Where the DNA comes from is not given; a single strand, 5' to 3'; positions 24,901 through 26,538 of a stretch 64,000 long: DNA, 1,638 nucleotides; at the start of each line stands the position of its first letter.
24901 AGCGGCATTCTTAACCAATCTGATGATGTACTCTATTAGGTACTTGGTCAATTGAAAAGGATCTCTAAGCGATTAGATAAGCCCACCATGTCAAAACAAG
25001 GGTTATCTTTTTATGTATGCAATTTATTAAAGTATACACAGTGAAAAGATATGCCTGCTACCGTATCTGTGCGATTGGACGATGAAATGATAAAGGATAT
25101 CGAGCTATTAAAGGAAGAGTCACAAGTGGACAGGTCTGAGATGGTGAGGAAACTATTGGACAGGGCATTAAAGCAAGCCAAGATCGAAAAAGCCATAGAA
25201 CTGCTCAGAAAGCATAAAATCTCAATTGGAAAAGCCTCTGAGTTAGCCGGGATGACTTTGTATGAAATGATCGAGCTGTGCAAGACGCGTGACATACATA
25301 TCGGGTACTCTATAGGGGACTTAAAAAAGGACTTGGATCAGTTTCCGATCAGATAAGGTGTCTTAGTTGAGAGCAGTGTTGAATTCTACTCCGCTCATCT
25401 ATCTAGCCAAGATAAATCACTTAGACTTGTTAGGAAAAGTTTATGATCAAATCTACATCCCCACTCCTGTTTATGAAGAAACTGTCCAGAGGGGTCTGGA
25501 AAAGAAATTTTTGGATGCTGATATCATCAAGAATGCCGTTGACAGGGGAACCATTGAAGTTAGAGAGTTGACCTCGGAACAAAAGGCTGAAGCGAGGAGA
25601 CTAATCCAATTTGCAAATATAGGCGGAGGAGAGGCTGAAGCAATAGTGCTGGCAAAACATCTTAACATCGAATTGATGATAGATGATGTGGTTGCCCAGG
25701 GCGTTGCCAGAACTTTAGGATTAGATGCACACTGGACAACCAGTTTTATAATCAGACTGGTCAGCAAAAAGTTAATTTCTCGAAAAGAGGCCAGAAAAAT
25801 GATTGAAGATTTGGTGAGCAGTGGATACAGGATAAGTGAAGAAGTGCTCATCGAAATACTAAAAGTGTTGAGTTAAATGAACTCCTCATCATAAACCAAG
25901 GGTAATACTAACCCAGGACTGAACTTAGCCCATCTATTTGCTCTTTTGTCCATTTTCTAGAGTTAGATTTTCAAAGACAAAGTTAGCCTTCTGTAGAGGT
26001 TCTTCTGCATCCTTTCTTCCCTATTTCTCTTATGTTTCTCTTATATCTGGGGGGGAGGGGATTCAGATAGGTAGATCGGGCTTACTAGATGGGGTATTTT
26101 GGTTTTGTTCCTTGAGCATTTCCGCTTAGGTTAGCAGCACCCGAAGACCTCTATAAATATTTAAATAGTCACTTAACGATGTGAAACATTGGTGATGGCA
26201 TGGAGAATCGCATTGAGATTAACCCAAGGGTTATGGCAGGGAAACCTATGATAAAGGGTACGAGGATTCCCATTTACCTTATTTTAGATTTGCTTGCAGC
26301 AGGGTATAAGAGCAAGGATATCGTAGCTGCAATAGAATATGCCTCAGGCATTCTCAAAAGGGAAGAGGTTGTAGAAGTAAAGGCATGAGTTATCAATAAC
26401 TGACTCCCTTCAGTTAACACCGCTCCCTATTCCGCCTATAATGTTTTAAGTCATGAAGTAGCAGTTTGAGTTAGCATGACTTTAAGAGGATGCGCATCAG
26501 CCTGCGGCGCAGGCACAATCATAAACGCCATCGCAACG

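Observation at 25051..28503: Two paralogous UPF0175/DUF3368(PIN-like) toxin-antitoxin pairs bracketing aroK-chorismate mutase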

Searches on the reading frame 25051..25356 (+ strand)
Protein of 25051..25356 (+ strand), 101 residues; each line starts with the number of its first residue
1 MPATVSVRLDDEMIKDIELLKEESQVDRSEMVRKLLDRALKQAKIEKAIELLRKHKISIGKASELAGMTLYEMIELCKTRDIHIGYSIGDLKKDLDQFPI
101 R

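Call 3: search_protein_families(library=pfam, proteins=[window:25051-25356:+], max_evalue=0.01)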
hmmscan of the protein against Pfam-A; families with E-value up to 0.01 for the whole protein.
window:25051-25356:+ (101 aa): 3 families
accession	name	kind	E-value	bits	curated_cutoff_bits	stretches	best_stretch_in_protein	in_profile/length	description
PF03683.19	UPF0175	-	7.4e-13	48.4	27.9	1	39-96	16-74/75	Uncharacterised protein family (UPF0175)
PF01402.27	RHH_1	-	1.8e-06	28.2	20.5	1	5-42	2-39/39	Ribbon-helix-helix protein, copG family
PF18575.6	HAMP_N3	-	0.0031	17.5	25.7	0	86-99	12-25/43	HAMP N-terminal domain 3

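Call 21: search_protein_families(library=ncbifam, proteins=[window:25051-25356:+], max_evalue=0.01)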
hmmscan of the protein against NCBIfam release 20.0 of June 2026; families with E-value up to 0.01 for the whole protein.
window:25051-25356:+ (101 aa): 2 families
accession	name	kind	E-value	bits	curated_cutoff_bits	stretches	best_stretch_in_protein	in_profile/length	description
NF053762.1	aCcr1_fam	equivalog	0.00059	19.7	60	1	5-34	3-32/38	aCcr1 family cell cycle regulator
NF002815.0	PRK02967.1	equivalog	0.0051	16.8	83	1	5-48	4-48/139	nickel-responsive transcriptional regulator NikR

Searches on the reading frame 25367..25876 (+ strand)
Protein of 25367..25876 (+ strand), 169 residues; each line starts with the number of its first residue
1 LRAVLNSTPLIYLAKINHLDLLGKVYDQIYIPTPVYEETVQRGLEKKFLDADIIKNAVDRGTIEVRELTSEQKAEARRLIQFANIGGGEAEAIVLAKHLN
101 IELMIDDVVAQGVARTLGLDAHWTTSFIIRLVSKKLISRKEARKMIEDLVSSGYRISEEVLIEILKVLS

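Call 3: search_protein_families(library=pfam, proteins=[window:25367-25876:+], max_evalue=0.01)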
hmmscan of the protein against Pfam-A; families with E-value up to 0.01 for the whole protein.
window:25367-25876:+ (169 aa): 2 families
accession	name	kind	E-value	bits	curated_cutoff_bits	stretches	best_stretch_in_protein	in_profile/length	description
PF11848.13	DUF3368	-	1.5e-05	25.2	27.3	1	128-166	8-44/46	Domain of unknown function (DUF3368)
PF20698.3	PIN-TPR-GreABC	-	1.7e-05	25.5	27.8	1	4-81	1-76/138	PIN domain associated with the TPR-GreAB-C-PIN system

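Call 21: search_protein_families(library=ncbifam, proteins=[window:25367-25876:+], max_evalue=0.01)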
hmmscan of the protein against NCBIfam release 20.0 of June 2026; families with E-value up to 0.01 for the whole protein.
window:25367-25876:+ (169 aa): 1 family
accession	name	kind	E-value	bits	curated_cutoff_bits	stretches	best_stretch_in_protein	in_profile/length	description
NF009146.0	PRK12496.1-3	equivalog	0.0068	16.1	268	0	40-131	28-118/162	hypothetical protein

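Call 22: search_solved_structures(query=window:25367-25876:+, max_evalue=1, show_alignments=2)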
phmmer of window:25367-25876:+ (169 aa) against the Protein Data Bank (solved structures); distinct sequences matched with E-value up to 1: 0.

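Call 52: find_homologous_proteins(query=window:25367-25876:+, max_evalue=0.001)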
Query window:25367-25876:+ (169 aa): 21 proteins with E <= 0.001 among 139 candidates.
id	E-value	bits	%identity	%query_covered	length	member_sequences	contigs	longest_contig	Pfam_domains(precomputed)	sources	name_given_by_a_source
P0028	7.4e-90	317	90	100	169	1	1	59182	PF20698.4,PF11848.14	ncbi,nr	ncbi:MAG: hypothetical protein QMC77_02115 [Methanocellales archaeon]|nr:hypothetical protein [Metha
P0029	2.3e-89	315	90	99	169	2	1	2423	PF20698.4,PF11848.14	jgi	-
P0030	2.9e-89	315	91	100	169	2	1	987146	PF20698.4,PF11848.14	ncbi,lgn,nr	ncbi:MAG: DUF3368 domain-containing protein [Methanosarcinales archaeon]|nr:MAG: DUF3368 domain-cont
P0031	3.0e-86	305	89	100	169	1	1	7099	PF20698.4,PF11848.14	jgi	-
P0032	1.2e-55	206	62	99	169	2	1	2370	PF11848.14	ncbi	ncbi:MAG: hypothetical protein ACE5K4_12655 [Candidatus Hydrothermarchaeota archaeon]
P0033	2.4e-52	195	60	99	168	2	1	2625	PF01850.28,PF20698.4,PF11848.14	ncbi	-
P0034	3.3e-51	191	59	100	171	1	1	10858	PF20698.4,PF11848.14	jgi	-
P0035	1.7e-50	189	58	99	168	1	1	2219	PF11848.14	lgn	-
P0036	2.4e-50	189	54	100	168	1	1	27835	PF20698.4,PF11848.14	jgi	-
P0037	6.3e-49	184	53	99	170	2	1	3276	PF20698.4,PF11848.14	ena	-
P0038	1.8e-28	118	42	99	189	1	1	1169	PF20698.4,PF11848.14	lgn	-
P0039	2.6e-22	98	41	98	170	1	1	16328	PF11848.14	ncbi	-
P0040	2.6e-18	85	37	96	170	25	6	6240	PF11848.14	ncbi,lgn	-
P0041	3.5e-17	81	36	100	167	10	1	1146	PF11848.14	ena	-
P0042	3.4e-15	75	37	96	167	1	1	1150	PF20698.4,PF11848.14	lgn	-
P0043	4.1e-15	74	35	96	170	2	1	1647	PF11848.14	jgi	-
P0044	8.0e-13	67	33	96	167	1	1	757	PF20698.4,PF11848.14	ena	-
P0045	1.9e-12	66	32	96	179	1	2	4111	PF20698.4,PF11848.14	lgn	-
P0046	4.0e-11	61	32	96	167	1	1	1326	PF20698.4,PF11848.14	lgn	-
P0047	9.3e-11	60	30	98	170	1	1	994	PF11848.14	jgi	-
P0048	3.3e-9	55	34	98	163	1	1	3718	PF11848.14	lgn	-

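Call 66: predict_structure(alignment_id=A7)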
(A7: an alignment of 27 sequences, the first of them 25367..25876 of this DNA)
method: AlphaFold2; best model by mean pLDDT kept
length: 169 residues; sequences in the alignment: 27
mean_pLDDT: 97.1   pTM: 0.90
mean pLDDT of the five models: 97.1, 96.7, 96.6, 96.5, 96.2
residues with pLDDT >= 90: 169; 70-90: 0; 50-70: 0; < 50: 0
segments of 3 or more residues with pLDDT < 50: none
pLDDT, mean of each block of 10 residues (from residue 1): 97 98 97 98 96 98 98 98 95 98 97 97 97 98 98 95 95
secondary structure, 60 per line:
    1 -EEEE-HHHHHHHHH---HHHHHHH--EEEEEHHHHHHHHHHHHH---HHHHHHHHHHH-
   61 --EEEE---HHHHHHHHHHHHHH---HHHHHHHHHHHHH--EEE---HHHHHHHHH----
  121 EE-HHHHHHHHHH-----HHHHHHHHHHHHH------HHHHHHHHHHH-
elements in order: E2-5 H7-15 H19-25 E28-32 H33-45 H49-59 E63-66 H70-83 H87-99 E102-104 H108-116 H124-133 H139-151 H158-168

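Call 69: fold_search(model_id=the predicted structure, library=pdb)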
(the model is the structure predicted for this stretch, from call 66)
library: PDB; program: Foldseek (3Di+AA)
matches with E <= 10: 922; with E <= 0.001: 20
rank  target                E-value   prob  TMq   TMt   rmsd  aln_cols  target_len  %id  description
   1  1w8i                  9.5e-05  1.00  0.53  0.57   3.2       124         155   16  The Structure of gene product af1683 from Archaeoglobus fulgidus. (released 2004-11-16)
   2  1ye5_A                2.4e-04  1.00  0.61  0.71   3.5       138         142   16  Crystal structure of hypothetical protein of unknown function from pyrococcus horikoshii OT3 (released 2005-05-17)
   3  1y82_B                2.4e-04  1.00  0.59  0.67   3.9       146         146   17  Conserved hypothetical protein Pfu-367848-001 from Pyrococcus furiosus (released 2005-01-25)
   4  2mdt_MODEL_1_A        2.7e-04  1.00  0.49  0.67   6.4       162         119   22  a PilT N-terminus domain protein SSO1118 from hyperthemophilic archaeon Sulfolobus solfataricus P2 (released 2013-11-20)
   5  5h4g_A                3.0e-04  1.00  0.60  0.68   3.7       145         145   15  Structure of PIN-domain protein (VapC4 toxin) from Pyrococcus horikoshii determined at 1.77 A resolution (released 2016-11-23)
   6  3zvk_A                3.0e-04  1.00  0.47  0.56   4.7       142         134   17  Crystal structure of VapBC2 from Rickettsia felis bound to a DNA fragment from their promoter (released 2011-12-14)
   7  1ye5_B                3.2e-04  1.00  0.60  0.67   4.5       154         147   16  Crystal structure of hypothetical protein of unknown function from pyrococcus horikoshii OT3 (released 2005-05-17)
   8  1v96_A                3.4e-04  1.00  0.61  0.69   3.8       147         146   18  Crystal structure of hypothetical protein of unknown function from pyrococcus horikoshii OT3 (released 2005-02-01)
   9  1y82_A                3.6e-04  1.00  0.59  0.66   4.0       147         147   16  Conserved hypothetical protein Pfu-367848-001 from Pyrococcus furiosus (released 2005-01-25)
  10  3zvk_C                4.3e-04  1.00  0.53  0.65   4.1       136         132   18  Crystal structure of VapBC2 from Rickettsia felis bound to a DNA fragment from their promoter (released 2011-12-14)
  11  5h4h_B                4.5e-04  1.00  0.60  0.69   4.3       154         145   16  Structure of PIN-domain protein (VapC4 toxin) from Pyrococcus horikoshii determined at 2.2 A resolution (released 2016-11-23)
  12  2fe1                  4.8e-04  1.00  0.41  0.50   5.3       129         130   13  Crystal Structure of PAE0151 from Pyrobaculum aerophilum (released 2005-12-27)
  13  5h4g_B                5.1e-04  1.00  0.57  0.67   4.9       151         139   20  Structure of PIN-domain protein (VapC4 toxin) from Pyrococcus horikoshii determined at 1.77 A resolution (released 2016-11-23)
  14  1y82_D                5.7e-04  1.00  0.58  0.68   3.8       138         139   16  Conserved hypothetical protein Pfu-367848-001 from Pyrococcus furiosus (released 2005-01-25)
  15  3zvk_B                6.8e-04  1.00  0.52  0.64   4.1       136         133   18  Crystal structure of VapBC2 from Rickettsia felis bound to a DNA fragment from their promoter (released 2011-12-14)
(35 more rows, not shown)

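Call 76: find_encoding_contigs(protein=P0028, flank=6000, max_places=3)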
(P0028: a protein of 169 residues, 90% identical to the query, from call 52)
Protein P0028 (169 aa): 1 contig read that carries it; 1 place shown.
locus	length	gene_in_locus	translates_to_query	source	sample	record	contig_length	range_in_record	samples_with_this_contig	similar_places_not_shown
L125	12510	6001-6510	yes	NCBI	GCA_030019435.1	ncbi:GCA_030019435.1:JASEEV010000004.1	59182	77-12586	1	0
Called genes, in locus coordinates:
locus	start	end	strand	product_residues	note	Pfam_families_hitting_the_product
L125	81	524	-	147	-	PF05168:HEPN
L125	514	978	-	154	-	PF01909:NTP_transf_2, PF18765:Polbeta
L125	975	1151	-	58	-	-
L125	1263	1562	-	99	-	-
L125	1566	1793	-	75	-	-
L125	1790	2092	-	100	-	PF14076:DUF4258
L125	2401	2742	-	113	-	PF13470:PIN_3, PF01850:PIN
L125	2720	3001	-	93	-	PF04014:MazE_antitoxin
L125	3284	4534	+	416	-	PF01637:ATPase_2, PF13173:AAA_14 (faint)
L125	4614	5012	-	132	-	PF01850:PIN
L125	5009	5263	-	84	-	PF04014:MazE_antitoxin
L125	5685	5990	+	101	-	PF01402:RHH_1, PF03683:UPF0175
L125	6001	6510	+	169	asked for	PF11848:DUF3368, PF20698:PIN-TPR-GreABC (faint)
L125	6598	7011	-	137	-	PF01850:PIN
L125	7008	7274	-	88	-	-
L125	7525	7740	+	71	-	-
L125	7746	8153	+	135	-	PF01850:PIN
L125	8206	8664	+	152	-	-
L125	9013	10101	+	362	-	PF00091:Tubulin, PF12327:FtsZ_C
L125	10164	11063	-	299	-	PF22082:TtuA_LIM_N, PF01171:ATP_bind_3, PF01507:PAPS_reduct (weak), PF03054:tRNA_Me_trans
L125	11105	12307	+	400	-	PF04312:DUF460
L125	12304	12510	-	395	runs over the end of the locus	PF01941:AdoMet_Synthase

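Call 95: find_encoding_contigs(protein=P0031, flank=5000, max_places=3)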
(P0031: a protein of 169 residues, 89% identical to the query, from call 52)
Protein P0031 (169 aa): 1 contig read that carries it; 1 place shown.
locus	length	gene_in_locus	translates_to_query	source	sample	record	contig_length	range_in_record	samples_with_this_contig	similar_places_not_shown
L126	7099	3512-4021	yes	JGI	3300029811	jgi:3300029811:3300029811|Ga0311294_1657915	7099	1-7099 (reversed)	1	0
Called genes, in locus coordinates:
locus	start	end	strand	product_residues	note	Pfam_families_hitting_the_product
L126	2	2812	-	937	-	?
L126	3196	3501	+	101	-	PF01402:RHH_1, PF03683:UPF0175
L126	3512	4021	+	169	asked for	PF11848:DUF3368, PF20698:PIN-TPR-GreABC (faint)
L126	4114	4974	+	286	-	PF22700:MVD-like_N (faint), PF00288:GHMP_kinases_N, PF08544:GHMP_kinases_C (weak)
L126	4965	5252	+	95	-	PF01817:CM_2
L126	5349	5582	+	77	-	-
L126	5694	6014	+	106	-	PF01402:RHH_1, PF03683:UPF0175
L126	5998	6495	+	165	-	PF11848:DUF3368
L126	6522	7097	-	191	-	?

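Call 96: find_encoding_contigs(protein=P0029, flank=3000, max_places=3)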
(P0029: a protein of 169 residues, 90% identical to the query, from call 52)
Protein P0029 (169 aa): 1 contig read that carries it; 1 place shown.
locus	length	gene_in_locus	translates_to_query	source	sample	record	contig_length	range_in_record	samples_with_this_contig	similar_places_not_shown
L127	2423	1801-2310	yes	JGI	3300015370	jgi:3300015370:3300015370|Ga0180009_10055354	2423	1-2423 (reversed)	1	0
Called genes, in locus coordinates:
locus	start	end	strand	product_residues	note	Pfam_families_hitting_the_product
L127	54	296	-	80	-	PF14076:DUF4258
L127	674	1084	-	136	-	PF01850:PIN, PF13470:PIN_3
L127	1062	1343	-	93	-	PF04014:MazE_antitoxin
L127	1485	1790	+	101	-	PF01402:RHH_1, PF03683:UPF0175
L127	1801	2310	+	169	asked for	PF11848:DUF3368, PF20698:PIN-TPR-GreABC (faint)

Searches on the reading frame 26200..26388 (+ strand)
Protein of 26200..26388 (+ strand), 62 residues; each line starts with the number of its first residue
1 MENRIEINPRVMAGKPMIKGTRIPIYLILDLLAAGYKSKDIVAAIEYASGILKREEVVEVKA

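Call 3: search_protein_families(library=pfam, proteins=[window:26200-26388:+], max_evalue=0.01)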
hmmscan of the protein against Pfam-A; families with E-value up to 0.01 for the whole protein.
window:26200-26388:+ (62 aa): 1 family
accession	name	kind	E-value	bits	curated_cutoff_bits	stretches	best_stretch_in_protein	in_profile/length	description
PF04255.20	DUF433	-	3.4e-14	52.8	23.6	1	5-44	1-40/56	Protein of unknown function (DUF433)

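Call 21: search_protein_families(library=ncbifam, proteins=[window:26200-26388:+], max_evalue=0.01)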
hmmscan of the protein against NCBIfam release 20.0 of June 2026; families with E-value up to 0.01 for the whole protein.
window:26200-26388:+ (62 aa): 0 families
